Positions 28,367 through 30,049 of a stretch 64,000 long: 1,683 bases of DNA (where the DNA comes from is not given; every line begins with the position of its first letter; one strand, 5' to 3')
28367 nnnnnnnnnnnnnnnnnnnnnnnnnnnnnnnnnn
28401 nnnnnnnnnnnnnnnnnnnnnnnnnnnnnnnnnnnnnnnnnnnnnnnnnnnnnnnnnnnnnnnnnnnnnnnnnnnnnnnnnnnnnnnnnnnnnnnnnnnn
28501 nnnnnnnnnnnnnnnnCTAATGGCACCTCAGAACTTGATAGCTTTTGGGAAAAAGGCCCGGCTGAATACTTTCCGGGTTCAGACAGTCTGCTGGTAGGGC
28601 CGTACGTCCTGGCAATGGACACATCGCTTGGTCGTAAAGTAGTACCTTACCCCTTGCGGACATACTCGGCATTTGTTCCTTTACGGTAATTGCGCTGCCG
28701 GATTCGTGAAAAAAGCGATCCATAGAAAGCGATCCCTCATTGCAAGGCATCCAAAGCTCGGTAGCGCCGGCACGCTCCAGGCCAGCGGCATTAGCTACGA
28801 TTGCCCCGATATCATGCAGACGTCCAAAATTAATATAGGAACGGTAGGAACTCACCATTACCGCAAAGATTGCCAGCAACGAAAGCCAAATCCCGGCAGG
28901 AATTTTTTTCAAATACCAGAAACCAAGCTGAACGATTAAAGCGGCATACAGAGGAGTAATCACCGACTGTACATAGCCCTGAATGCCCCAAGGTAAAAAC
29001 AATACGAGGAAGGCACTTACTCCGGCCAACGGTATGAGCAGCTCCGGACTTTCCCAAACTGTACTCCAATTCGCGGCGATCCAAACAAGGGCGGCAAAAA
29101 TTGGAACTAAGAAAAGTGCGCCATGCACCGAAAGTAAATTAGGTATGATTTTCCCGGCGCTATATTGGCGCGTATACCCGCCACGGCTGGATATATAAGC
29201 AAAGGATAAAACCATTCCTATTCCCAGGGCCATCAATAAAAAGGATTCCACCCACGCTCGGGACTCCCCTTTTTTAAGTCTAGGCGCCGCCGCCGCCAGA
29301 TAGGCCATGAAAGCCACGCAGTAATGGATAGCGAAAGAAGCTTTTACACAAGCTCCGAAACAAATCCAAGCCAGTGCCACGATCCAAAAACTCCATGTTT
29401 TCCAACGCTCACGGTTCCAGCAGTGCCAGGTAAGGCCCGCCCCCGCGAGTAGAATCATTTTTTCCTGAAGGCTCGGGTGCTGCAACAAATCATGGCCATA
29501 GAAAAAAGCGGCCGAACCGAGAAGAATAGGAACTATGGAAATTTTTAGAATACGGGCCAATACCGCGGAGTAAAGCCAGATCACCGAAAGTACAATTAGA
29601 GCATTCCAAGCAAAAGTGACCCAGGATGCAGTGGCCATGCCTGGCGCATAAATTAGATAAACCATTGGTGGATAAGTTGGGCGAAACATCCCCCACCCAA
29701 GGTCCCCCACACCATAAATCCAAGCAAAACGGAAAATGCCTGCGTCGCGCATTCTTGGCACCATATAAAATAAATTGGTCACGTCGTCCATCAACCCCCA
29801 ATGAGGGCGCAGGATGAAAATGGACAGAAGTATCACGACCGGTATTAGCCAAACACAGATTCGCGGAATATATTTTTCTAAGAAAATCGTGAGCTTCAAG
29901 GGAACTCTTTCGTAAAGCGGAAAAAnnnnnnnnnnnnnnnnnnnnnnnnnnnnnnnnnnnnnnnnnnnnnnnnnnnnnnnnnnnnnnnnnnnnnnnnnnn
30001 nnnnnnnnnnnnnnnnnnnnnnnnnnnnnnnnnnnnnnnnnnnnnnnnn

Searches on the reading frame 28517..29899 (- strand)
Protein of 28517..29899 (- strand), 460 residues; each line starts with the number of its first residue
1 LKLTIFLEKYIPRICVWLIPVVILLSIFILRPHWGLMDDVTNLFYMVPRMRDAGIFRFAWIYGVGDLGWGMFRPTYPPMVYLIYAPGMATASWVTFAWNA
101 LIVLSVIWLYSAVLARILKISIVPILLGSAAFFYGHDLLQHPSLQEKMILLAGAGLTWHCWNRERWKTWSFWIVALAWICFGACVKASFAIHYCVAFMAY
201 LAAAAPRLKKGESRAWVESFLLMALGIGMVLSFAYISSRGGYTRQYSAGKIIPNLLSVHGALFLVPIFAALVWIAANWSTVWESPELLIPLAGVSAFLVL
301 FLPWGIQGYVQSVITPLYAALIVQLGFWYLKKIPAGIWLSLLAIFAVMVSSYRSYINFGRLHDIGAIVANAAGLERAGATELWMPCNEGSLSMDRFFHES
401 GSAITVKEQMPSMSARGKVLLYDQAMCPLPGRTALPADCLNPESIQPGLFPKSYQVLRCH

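Call 5: search_protein_families(library=pfam, proteins=[window:28517-29899:-], max_evalue=0.01)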
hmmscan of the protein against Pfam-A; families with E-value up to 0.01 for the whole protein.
window:28517-29899:- (460 aa): 0 families

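Call 6: search_protein_families(library=ncbifam, proteins=[window:28517-29899:-], max_evalue=0.01)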
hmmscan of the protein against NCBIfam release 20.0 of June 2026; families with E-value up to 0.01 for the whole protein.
window:28517-29899:- (460 aa): 0 families

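Call 11: search_protein_families(library=pfam, proteins=[window:28517-29899:-], max_evalue=10)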
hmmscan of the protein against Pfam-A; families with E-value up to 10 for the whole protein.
window:28517-29899:- (460 aa): 0 families

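Call 24: search_solved_structures(query=window:28517-29899:-, max_evalue=10)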
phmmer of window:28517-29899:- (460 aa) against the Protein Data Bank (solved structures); distinct sequences matched with E-value up to 10: 0.

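Call 45: search_protein_representatives(protein=window:28517-29899:-)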
Query: 460 residues. Proteins with E-value up to 0.001 (for the whole library): 114; up to 1e-10: 81; up to 1e-30: 47. The best 114 are listed.
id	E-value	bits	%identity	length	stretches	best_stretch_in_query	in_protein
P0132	1.3e-172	591.4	59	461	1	11-459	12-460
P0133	1.4e-114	400.0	47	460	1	14-460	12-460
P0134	2.6e-114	399.1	62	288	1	174-459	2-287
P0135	1.5e-109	383.5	45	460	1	18-459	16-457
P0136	5.2e-105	368.5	43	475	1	16-457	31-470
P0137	6.9e-104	364.8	43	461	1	14-458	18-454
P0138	1.9e-93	330.4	40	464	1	14-458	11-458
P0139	2.1e-91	323.6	43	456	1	9-460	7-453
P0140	2.0e-89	317.1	38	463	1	16-458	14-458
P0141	2.0e-87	310.5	38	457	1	8-457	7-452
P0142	5.5e-87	309.0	40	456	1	7-458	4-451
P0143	3.7e-83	296.4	40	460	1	5-458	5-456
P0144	2.2e-81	290.5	40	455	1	12-436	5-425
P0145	4.4e-81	289.6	39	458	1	12-458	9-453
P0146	5.7e-79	282.6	41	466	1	12-459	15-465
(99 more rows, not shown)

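Call 48: search_protein_families(library=pfam, alignment_id=A2, max_evalue=0.01)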
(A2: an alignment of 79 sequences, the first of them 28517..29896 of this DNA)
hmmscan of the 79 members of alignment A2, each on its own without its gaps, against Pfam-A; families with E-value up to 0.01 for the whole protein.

A. member 1, window:28517-29896:- (459 aa): 0 families

B. families by the number of members that match (of 79 scanned): 3 families
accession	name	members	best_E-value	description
PF11345.13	DUF3147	1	7.8e-05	Protein of unknown function (DUF3147)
PF04956.18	TrbC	1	0.0059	TrbC/VIRB2 pilin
PF06738.18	ThrE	1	0.0062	Putative threonine/serine exporter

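Call 54: predict_structure(alignment_id=A2)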
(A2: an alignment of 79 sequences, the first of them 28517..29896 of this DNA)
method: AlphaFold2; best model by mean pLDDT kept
length: 459 residues; sequences in the alignment: 79
mean_pLDDT: 97.5   pTM: 0.94
mean pLDDT of the five models: 97.5, 97.3, 97.3, 97.3, 97.1
residues with pLDDT >= 90: 453; 70-90: 6; 50-70: 0; < 50: 0
segments of 3 or more residues with pLDDT < 50: none
pLDDT, mean of each block of 10 residues (from residue 1): 90 98 98 97 98 98 97 98 98 98 99 98 98 98 98 99 98 98 98 99 98 98 98 95 94 98 98 98 98 98 96 99 98 96 98 98 98 98 98 98 98 98 96 95 97 98
secondary structure, 60 per line:
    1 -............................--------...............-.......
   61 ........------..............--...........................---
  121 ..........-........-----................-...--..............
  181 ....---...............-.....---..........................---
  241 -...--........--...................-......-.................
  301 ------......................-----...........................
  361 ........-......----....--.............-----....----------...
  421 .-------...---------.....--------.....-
elements in order: H2-29 H38-52 H54-68 H75-88 H91-117 H121-130 H132-139 H145-160 H167-184 H188-202 H204-208 H212-237 H247-254 H257-275 H277-282 H284-300 H307-328 H334-368 H370-375 E380-383 H386-398 E404-407 E418-421 E441-445 E454-458
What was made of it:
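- On GT-C glycosyltransferases (ORF 28517-29899): AF2 pLDDT is 97.5 (call 54).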

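Call 56: fold_search(model_id=the predicted structure, library=pdb)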
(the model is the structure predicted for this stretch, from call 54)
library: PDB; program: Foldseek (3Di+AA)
matches with E <= 10: 309; with E <= 0.001: 0
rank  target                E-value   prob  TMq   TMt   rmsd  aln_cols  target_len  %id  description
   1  9s6t_A                1.7e-03  1.00  0.45  0.43  10.3       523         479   12  Ternary cryo-EM structure of chicken ALG12 with Dol25-PP-GlcNAc2Man7, Dol25-P-Man, and Fab (released 2026-03-18)
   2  8if8_C                2.2e-03  1.00  0.38  0.31  16.2       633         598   12  Arabinosyltransferase AftA (released 2023-05-31)
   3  7zlg_A                3.0e-03  1.00  0.41  0.32  12.1       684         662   10  Cryo-EM structure of C-mannosyltransferase CeDPY19, in complex with acceptor peptide and bound to CMT2-Fab and anti-Fa (released 2023-01-11)
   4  7zlh_A                4.6e-03  1.00  0.42  0.32  10.6       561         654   12  Cryo-EM structure of C-mannosyltransferase CeDPY19, in apo state, bound to CMT2-Fab and anti-Fab nanobody (released 2023-01-11)
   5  7zli_A                1.4e-02  1.00  0.42  0.32  12.5       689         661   10  Cryo-EM structure of C-mannosyltransferase CeDPY19, in complex with Dol25-P-Man and bound to CMT2-Fab and anti-Fab nan (released 2023-01-11)
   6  6gxc_A                3.3e-02  1.00  0.45  0.32   9.6       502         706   10  Bacterial oligosaccharyltransferase PglB in complex with an inhibitory peptide and a reactive lipid-linked oligosaccha (released 2018-11-14)
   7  9lyd_Q                5.3e-02  0.23  0.11  0.13  21.5       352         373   12  Cryo-EM structure of GPR3-1IU9 complex (released 2025-04-09)
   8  7p5c_A                9.4e-02  0.10  0.09  0.10  36.7       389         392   15  Cryo-EM structure of human TTYH3 in Ca2+ and GDN (released 2021-08-11)
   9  8pn9_A                9.8e-02  0.96  0.41  0.31  15.1       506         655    9  Structure of human oligosaccharyltransferase OST-A complex bound to NGI-1 (released 2024-05-08)
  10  6p25_B                2.1e-01  0.91  0.26  0.19   9.3       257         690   12  Structure of S. cerevisiae protein O-mannosyltransferase Pmt1-Pmt2 complex bound to the sugar donor and a peptide acce (released 2019-07-10)
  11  7bvf_A                2.6e-01  0.99  0.46  0.22   6.6       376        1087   14  Cryo-EM structure of Mycobacterium tuberculosis arabinosyltransferase EmbA-EmbB-AcpM2 in complex with ethambutol (released 2020-04-29)
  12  6s4m                  2.6e-01  0.14  0.13  0.14  23.3       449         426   11  Crystal structure of the human organic anion transporter MFSD10 (TETRAN) (released 2020-05-13)
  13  7bvc_A                3.0e-01  0.97  0.42  0.21   7.7       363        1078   15  Cryo-EM structure of Mycobacterium smegmatis arabinosyltransferase EmbA-EmbB-AcpM2 in complex with ethambutol (released 2020-04-29)
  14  9g71_A                3.6e-01  0.08  0.10  0.11  34.1       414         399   13  Cryo-EM structure of TTYH2 in complex with lipids in GDN (released 2025-05-21)
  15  6c26_A                4.5e-01  0.75  0.42  0.32  14.0       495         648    9  The Cryo-EM structure of a eukaryotic oligosaccharyl transferase complex (released 2018-01-31)
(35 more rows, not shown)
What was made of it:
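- On GT-C glycosyltransferases (ORF 28517-29899): Top hits are ALG12, AftA, DPY19, PglB, STT3, Pmt and Emb (call 56).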
